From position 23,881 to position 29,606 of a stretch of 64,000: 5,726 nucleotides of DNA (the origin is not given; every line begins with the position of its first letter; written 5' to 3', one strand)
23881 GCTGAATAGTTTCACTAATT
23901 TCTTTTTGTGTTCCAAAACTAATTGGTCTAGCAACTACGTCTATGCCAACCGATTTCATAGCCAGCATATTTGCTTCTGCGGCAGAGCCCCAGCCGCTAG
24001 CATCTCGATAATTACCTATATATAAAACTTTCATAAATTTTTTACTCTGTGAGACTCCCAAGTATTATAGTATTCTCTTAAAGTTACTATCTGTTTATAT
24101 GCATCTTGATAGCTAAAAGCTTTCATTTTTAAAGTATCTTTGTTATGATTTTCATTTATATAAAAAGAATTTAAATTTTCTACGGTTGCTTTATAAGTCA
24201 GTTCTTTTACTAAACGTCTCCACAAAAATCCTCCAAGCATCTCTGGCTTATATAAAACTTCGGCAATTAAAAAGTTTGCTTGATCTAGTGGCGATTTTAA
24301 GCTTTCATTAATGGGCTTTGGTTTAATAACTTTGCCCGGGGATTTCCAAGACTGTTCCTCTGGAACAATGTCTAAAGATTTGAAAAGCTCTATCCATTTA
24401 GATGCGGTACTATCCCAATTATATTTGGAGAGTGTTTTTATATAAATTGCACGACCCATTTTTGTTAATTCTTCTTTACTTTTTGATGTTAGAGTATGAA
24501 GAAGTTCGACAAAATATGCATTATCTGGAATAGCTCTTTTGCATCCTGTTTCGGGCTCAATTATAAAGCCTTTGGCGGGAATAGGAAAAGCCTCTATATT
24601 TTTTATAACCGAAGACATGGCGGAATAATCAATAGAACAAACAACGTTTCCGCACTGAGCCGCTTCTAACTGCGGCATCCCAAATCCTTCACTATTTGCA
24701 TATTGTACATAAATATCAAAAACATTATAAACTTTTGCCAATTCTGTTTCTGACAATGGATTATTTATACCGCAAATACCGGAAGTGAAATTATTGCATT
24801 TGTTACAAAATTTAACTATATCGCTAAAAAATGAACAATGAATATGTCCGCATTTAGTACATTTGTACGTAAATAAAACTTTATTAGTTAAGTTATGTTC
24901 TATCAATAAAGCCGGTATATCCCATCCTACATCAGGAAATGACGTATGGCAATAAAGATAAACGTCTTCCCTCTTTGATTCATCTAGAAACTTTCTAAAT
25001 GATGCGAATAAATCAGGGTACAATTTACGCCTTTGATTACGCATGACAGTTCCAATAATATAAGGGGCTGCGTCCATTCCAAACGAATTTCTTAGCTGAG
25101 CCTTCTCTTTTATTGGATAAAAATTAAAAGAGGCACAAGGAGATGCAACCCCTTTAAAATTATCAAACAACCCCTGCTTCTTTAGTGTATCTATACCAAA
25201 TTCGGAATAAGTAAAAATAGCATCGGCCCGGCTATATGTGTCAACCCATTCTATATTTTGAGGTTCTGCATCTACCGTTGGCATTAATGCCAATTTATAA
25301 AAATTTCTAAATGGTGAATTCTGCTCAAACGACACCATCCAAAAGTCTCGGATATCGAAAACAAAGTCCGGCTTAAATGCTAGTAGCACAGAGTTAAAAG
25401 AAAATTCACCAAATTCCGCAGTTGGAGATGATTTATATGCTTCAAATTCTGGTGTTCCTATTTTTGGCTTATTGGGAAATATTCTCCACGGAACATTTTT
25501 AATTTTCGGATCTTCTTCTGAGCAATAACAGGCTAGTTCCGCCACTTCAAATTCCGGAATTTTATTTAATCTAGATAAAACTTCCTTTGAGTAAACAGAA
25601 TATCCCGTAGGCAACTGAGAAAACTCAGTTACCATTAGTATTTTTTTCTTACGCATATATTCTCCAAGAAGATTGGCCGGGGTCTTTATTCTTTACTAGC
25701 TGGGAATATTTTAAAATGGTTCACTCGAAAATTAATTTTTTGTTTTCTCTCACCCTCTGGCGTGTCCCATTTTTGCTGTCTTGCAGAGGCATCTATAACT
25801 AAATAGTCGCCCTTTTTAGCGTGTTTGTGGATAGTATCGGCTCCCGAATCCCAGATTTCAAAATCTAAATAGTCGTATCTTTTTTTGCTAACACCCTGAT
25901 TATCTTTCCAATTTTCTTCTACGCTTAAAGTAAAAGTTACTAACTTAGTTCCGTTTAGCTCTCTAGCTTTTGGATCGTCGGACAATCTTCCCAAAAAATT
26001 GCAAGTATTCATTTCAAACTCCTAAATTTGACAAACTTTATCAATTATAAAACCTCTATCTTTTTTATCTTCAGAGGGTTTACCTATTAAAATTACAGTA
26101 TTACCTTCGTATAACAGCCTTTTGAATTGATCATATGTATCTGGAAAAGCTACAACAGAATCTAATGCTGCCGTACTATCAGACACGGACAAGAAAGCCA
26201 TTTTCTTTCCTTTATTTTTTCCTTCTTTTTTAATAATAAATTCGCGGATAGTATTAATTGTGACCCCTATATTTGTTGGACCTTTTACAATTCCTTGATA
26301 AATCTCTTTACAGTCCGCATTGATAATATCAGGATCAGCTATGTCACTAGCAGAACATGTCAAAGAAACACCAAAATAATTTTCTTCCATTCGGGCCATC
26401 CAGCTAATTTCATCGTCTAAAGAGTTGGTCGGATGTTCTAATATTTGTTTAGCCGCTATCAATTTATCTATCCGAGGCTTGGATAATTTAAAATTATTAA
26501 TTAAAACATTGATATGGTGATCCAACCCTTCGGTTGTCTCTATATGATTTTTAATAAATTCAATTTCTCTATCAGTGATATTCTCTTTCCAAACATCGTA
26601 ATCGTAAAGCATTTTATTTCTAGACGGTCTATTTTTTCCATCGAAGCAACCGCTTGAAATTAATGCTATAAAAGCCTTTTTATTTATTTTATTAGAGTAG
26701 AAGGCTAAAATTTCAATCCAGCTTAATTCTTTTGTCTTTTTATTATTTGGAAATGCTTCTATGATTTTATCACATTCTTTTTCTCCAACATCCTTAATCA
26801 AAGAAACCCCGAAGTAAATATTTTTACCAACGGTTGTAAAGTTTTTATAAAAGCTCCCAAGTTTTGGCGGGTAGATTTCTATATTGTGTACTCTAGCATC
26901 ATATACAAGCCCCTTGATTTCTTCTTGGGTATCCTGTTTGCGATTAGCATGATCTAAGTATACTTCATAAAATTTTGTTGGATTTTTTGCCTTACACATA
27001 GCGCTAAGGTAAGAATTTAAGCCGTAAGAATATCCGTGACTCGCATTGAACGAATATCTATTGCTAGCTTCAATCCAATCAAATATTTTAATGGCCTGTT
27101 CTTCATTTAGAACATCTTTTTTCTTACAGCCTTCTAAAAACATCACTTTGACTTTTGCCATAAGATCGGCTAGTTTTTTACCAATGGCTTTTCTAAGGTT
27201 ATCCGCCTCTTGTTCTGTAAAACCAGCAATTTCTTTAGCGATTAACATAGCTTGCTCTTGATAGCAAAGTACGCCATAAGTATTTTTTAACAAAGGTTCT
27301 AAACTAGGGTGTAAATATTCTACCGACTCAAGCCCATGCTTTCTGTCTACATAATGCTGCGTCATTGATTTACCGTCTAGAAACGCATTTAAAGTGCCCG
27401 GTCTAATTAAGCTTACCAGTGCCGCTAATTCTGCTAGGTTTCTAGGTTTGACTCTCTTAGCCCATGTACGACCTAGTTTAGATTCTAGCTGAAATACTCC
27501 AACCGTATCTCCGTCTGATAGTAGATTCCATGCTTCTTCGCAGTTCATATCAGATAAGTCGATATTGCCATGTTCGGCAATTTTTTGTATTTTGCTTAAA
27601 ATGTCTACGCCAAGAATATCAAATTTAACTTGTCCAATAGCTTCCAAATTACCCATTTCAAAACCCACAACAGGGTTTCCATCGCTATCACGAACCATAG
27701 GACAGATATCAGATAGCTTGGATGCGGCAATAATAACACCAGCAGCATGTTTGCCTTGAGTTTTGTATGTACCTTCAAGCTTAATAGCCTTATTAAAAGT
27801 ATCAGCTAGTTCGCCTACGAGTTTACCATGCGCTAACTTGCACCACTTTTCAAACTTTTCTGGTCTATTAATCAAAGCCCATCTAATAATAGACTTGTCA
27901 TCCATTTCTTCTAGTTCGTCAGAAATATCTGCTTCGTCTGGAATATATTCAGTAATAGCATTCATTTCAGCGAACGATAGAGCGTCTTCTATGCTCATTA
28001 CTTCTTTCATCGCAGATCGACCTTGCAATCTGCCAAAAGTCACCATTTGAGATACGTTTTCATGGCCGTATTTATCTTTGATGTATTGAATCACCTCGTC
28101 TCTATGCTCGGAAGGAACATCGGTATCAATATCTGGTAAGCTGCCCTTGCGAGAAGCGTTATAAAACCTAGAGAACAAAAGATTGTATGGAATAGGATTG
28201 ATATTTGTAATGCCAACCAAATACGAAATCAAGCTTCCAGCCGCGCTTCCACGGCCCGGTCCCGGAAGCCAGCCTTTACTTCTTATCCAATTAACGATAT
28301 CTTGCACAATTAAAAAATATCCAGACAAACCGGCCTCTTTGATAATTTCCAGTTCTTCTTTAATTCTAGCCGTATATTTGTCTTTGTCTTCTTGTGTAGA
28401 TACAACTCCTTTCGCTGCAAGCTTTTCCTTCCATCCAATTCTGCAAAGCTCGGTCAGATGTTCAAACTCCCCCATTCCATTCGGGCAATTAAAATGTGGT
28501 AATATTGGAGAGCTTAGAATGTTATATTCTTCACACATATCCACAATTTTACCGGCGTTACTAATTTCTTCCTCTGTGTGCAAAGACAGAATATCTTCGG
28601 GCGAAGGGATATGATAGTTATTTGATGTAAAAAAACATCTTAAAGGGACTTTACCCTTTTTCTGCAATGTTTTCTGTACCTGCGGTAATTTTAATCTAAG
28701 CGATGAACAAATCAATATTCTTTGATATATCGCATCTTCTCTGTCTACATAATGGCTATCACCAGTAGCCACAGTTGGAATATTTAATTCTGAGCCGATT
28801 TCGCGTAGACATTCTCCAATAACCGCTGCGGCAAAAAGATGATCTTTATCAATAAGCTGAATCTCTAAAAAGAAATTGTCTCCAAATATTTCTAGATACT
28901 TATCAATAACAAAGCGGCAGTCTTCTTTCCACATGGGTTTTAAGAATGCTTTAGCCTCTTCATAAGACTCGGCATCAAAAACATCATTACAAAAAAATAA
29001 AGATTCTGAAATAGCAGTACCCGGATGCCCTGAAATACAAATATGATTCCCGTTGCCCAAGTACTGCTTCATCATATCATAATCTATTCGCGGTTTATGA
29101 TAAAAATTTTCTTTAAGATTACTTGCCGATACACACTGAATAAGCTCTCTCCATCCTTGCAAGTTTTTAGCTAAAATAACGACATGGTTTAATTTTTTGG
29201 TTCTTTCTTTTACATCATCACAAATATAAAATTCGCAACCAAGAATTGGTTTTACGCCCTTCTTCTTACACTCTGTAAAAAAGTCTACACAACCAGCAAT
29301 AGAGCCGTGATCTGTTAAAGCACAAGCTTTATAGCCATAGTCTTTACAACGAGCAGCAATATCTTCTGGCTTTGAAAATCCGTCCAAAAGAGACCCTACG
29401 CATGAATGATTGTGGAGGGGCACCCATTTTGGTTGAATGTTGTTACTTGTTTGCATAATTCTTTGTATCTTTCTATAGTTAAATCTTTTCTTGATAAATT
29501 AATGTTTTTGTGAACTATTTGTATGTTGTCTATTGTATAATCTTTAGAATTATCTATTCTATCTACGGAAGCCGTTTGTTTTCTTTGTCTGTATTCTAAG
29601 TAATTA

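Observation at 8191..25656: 17-kb glycan-biosynthesis island with eukaryote-like glycosyltransferase families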

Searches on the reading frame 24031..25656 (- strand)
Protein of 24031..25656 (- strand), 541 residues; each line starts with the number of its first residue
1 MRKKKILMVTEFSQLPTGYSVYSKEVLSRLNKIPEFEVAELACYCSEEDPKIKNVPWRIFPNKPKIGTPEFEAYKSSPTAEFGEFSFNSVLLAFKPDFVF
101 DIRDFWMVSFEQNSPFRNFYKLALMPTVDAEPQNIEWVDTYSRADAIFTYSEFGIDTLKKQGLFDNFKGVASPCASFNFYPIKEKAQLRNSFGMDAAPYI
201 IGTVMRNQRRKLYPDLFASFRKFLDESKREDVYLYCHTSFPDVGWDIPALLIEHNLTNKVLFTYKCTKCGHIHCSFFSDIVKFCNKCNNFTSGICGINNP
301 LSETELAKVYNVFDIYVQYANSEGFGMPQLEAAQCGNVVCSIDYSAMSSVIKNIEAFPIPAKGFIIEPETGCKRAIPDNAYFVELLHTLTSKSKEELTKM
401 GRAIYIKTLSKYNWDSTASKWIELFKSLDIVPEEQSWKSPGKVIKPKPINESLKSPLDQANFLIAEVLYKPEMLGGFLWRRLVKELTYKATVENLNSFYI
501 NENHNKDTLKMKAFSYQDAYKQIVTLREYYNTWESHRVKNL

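Call 6: search_protein_families(library=pfam, proteins=[window:24031-25656:-], max_evalue=0.01)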
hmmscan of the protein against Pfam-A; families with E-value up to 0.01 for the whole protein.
window:24031-25656:- (541 aa): 2 families
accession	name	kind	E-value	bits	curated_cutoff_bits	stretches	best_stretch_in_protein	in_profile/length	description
PF00534.26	Glycos_transf_1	-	3.2e-07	30.5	26.4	1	302-369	82-143/172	Glycosyl transferases group 1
PF13692.12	Glyco_trans_1_4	-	0.0017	19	27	1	304-354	68-118/142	Glycosyl transferases group 1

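Call 34: search_solved_structures(query=window:24031-25656:-, max_evalue=0.01)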
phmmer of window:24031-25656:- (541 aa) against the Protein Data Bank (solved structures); distinct sequences matched with E-value up to 0.01: 0.

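Call 40: search_dna_similar(query=window:24031-25656:-, collection=phages, mode=protein, max_rows=15, max_evalue=0.001)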
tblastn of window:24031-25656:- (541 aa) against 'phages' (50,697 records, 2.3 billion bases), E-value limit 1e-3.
Records with a match: 3; places in all: 3; records where one place covers at least 80% of the query: 0.
Best place of each record, by identity: <60% 3.
By first word of the organism name: Synechococcus 3.
By host as written in the record: Synechococcus sp. CB0101 2; Synechococcus sp. PCCC-A2c 1.
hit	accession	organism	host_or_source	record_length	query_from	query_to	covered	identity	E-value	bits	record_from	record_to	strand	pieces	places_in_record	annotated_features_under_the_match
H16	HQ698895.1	Synechococcus phage S-CBS4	Synechococcus sp. CB0101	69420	5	428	78%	23.0%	2e-13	79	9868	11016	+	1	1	glycosyl transferase group I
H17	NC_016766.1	Synechococcus phage S-CBS4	Synechococcus sp. CB0101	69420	5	428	78%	23.0%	2e-13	79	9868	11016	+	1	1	glycosyltransferase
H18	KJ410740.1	Synechococcus phage S-EIVl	Synechococcus sp. PCCC-A2c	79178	2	428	79%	22.4%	2e-14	83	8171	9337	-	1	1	glycosyl transferase group I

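Call 90: search_protein_families(library=phrogs, proteins=[window:24031-25656:-], max_evalue=0.001)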
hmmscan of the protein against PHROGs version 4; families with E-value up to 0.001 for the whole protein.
window:24031-25656:- (541 aa): 2 families
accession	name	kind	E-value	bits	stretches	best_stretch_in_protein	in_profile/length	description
phrog_2170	-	moron, auxiliary metabolic gene and host takeover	4.1e-17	63.3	1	3-428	2-372/374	glycosyltransferase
phrog_4356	-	moron, auxiliary metabolic gene and host takeover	1.8e-05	25.1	1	300-359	181-240/307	glycosyltransferase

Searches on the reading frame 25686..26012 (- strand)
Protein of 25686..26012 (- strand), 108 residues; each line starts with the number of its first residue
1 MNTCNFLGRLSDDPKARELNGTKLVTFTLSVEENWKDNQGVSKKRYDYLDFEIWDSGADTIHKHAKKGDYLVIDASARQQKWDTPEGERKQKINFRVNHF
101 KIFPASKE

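Call 6: search_protein_families(library=pfam, proteins=[window:25686-26012:-], max_evalue=0.01)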
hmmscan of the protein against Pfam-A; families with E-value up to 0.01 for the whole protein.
window:25686-26012:- (108 aa): 1 family
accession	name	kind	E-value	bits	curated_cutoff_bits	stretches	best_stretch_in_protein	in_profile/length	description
PF00436.31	SSB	-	1.7e-17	63.8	26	1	1-101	1-102/104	Single-strand binding protein family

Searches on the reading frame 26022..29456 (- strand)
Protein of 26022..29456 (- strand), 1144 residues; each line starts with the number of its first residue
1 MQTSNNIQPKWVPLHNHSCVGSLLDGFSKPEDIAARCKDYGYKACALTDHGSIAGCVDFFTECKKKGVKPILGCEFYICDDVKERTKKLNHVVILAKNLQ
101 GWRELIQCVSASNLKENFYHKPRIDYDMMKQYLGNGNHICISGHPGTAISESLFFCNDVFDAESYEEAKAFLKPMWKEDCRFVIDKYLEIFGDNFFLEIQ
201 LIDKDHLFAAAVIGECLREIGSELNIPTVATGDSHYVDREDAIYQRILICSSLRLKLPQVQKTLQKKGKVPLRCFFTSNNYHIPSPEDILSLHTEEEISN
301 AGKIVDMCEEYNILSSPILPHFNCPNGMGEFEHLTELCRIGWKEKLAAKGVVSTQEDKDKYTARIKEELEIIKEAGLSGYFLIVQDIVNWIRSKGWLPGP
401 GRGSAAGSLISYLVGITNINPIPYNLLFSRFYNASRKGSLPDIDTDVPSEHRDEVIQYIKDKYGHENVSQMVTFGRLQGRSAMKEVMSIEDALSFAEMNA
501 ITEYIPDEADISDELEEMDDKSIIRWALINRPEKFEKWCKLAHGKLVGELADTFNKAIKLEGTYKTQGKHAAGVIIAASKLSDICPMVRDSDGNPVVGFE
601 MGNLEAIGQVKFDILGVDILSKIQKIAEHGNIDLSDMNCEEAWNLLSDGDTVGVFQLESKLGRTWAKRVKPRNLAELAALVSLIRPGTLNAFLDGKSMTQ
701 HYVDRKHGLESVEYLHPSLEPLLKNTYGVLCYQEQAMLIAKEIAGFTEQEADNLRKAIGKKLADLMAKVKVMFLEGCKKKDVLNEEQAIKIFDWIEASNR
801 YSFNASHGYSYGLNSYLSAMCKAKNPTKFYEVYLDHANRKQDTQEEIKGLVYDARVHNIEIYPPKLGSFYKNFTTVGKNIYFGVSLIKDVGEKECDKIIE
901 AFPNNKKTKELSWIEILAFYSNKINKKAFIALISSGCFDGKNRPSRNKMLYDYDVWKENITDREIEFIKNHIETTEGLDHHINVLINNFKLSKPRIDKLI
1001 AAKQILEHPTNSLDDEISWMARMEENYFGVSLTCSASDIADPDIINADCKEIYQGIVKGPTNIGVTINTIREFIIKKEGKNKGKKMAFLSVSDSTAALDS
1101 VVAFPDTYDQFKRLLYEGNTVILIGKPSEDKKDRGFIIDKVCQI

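Call 6: search_protein_families(library=pfam, proteins=[window:26022-29456:-], max_evalue=0.01)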
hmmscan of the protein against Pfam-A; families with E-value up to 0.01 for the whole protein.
window:26022-29456:- (1144 aa): 5 families
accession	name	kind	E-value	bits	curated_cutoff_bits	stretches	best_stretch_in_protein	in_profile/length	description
PF07733.18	DNA_pol3_alpha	-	2.3e-71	240.9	23.9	1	333-616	2-260/260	Bacterial DNA polymerase III alpha NTPase domain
PF17657.6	DNA_pol3_finger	-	1.3e-44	151.9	22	1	623-780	8-165/166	Bacterial DNA polymerase III alpha subunit finger domain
PF02811.25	PHP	-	1.1e-36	127.1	26.4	1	14-200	2-162/164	PHP domain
PF14579.12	HHH_6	-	5.9e-08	33.2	25.6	1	859-942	2-84/90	Helix-hairpin-helix motif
PF01336.31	tRNA_anti-codon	-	4.1e-05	23.9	27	1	1078-1133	11-63/75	OB-fold nucleic acid binding domain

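Call 8: search_dna_similar(query=window:26022-29456:-, collection=phages, mode=protein, max_rows=15)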
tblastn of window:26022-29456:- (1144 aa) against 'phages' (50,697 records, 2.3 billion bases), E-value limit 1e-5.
Records with a match: 1439; places in all: 1446; records where one place covers at least 80% of the query: 503.
Best place of each record, by identity: <60% 1439.
By first word of the organism name: Pseudomonas 302; Mycobacterium 282; Streptomyces 211; Gordonia 132; Bacillus 99; Bacteriophage 49; Staphylococcus 48; Microbacterium 36; Escherichia 31; Enterococcus 22; and 57 more.
By host as written in the record: Mycobacterium smegmatis mc2 155 204; Pseudomonas aeruginosa 118; - 107; Pseudomonas aeruginosa PAO1 86; Streptomyces griseus ATCC 10137 81; Gordonia terrae 3612 65; Streptomyces lividans JI 1326 44; Mycobacterium smegmatis mc#155 37; and 239 more.
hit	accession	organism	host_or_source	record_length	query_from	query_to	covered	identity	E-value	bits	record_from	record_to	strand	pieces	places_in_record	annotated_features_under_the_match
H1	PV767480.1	Rossellomorea phage phiT1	Rossellomorea aquimaris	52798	11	1130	98%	31.3%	7e-81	470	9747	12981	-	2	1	DNA polymerase III subunit alpha (x2) | hypothetical protein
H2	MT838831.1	Bacteriophage sp.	human fecal samples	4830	11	1141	99%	30.6%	9e-133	447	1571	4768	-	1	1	record has no annotation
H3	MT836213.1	Bacteriophage sp.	human fecal samples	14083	14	1141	99%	30.3%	1e-133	456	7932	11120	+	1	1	record has no annotation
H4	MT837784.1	Bacteriophage sp.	human fecal samples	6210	7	1125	98%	30.6%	1e-131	448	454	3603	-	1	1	record has no annotation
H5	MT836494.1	Bacteriophage sp.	human fecal samples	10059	14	1141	99%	30.1%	2e-129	443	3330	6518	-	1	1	record has no annotation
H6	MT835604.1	Bacteriophage sp.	human fecal samples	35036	11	1130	98%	30.2%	3e-120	416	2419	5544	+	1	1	record has no annotation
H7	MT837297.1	Bacteriophage sp.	human fecal samples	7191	11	1138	99%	29.9%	3e-133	454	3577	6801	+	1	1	record has no annotation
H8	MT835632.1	Bacteriophage sp.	human fecal samples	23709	3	1128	98%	29.7%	1e-128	441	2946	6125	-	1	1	record has no annotation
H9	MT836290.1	Bacteriophage sp.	human fecal samples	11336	4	1128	98%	29.5%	2e-130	446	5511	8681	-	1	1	record has no annotation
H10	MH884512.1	Bacillus phage vB_BpsS-140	Bacillus pseudalcaliphilus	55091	10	1115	95%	30.0%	2e-101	396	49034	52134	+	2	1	none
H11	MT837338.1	Bacteriophage sp.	human fecal samples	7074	11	1111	96%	29.5%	2e-121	419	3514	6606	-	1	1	record has no annotation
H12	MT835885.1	Bacteriophage sp.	human fecal samples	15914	11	1143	99%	28.2%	1e-119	414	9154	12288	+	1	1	record has no annotation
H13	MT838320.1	Bacteriophage sp.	human fecal samples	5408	11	1138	99%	27.9%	2e-109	423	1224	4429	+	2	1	record has no annotation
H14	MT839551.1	Bacteriophage sp.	human fecal samples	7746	6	1144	93%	29.4%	7e-85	415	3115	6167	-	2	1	record has no annotation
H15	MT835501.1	Bacteriophage sp.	human fecal samples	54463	14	950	82%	32.0%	2e-122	423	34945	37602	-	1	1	record has no annotation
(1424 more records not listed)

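Call 16: find_related_loci(query=window:26022-29456:-, collection=viral_contigs, flank=10000)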
Query window:26022-29456:- (1144 aa) in viral_contigs; peptide patterns used: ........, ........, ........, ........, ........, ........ (x = any residue, [..] = any of these).
20 stretches matched a pattern; 19 encode a relative of the query (tblastn E <= 1e-3); 19 distinct loci.
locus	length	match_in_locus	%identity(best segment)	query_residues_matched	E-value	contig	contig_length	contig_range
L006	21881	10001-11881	53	11-627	0e+0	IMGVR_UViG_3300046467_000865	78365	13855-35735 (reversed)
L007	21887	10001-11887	54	9-627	0e+0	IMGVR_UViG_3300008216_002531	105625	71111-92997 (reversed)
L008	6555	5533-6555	92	7-348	0e+0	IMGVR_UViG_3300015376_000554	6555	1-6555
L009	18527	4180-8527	49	11-1144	0e+0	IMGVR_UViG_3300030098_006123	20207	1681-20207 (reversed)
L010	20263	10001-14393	49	11-1144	0e+0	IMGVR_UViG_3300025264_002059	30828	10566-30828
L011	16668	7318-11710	49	11-1144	0e+0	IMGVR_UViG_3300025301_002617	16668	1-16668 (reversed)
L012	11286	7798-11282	49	11-848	0e+0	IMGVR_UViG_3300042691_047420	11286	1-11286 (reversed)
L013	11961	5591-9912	48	11-1129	0e+0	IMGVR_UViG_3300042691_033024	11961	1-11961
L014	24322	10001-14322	48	11-1129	0e+0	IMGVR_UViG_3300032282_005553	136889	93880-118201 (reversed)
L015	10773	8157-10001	48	11-628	0e+0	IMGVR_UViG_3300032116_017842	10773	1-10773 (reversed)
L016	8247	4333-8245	47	11-966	0e+0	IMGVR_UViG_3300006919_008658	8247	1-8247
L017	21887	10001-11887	54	9-627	0e+0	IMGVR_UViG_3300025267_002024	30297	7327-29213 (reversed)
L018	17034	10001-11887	54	9-627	0e+0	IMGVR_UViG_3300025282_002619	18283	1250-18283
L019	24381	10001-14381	50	11-1141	0e+0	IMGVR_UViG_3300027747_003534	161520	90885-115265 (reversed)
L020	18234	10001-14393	49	11-1144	0e+0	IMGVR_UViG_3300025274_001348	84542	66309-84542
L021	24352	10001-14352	49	13-1141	0e+0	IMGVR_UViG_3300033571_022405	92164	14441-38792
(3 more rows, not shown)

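Call 70: search_protein_families(library=pfam, proteins=[L021:17652-18578:+, L021:18575-18997:+, L021:19688-20476:+, L021:20480-20947:+, L021:22731-23711:+, L009:17033-17977:+], max_evalue=0.01)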
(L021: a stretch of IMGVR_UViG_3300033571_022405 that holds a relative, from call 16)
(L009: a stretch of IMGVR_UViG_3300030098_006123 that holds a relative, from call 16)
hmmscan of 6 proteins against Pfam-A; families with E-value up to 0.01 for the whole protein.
L021:17652-18578:+ (308 aa): 0 families

L021:18575-18997:+ (140 aa): 0 families

L021:19688-20476:+ (262 aa): 0 families

L021:20480-20947:+ (155 aa): 0 families

L021:22731-23711:+ (326 aa): 0 families

L009:17033-17977:+ (314 aa): 6 families
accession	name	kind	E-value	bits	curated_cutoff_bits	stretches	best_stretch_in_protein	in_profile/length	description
PF01370.27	Epimerase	-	2.2e-30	106.3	20.9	1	3-241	1-240/240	NAD dependent epimerase/dehydratase family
PF16363.11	GDP_Man_Dehyd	-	9e-23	81.7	27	1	4-274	1-279/332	GDP-mannose 4,6 dehydratase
PF02719.21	Polysacc_synt_2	-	6.1e-10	39.2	20.2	1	3-167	1-156/293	Polysaccharide biosynthesis protein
PF07993.18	NAD_binding_4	-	1.7e-08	34.4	20.1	1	5-189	1-216/258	Male sterility protein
PF04321.23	RmlD_sub_bind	-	2.1e-08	34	27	1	1-263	1-235/287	RmlD substrate binding domain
PF01073.25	3Beta_HSD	-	3.3e-07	30.1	22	1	4-166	1-163/280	3-beta hydroxysteroid dehydrogenase/isomerase family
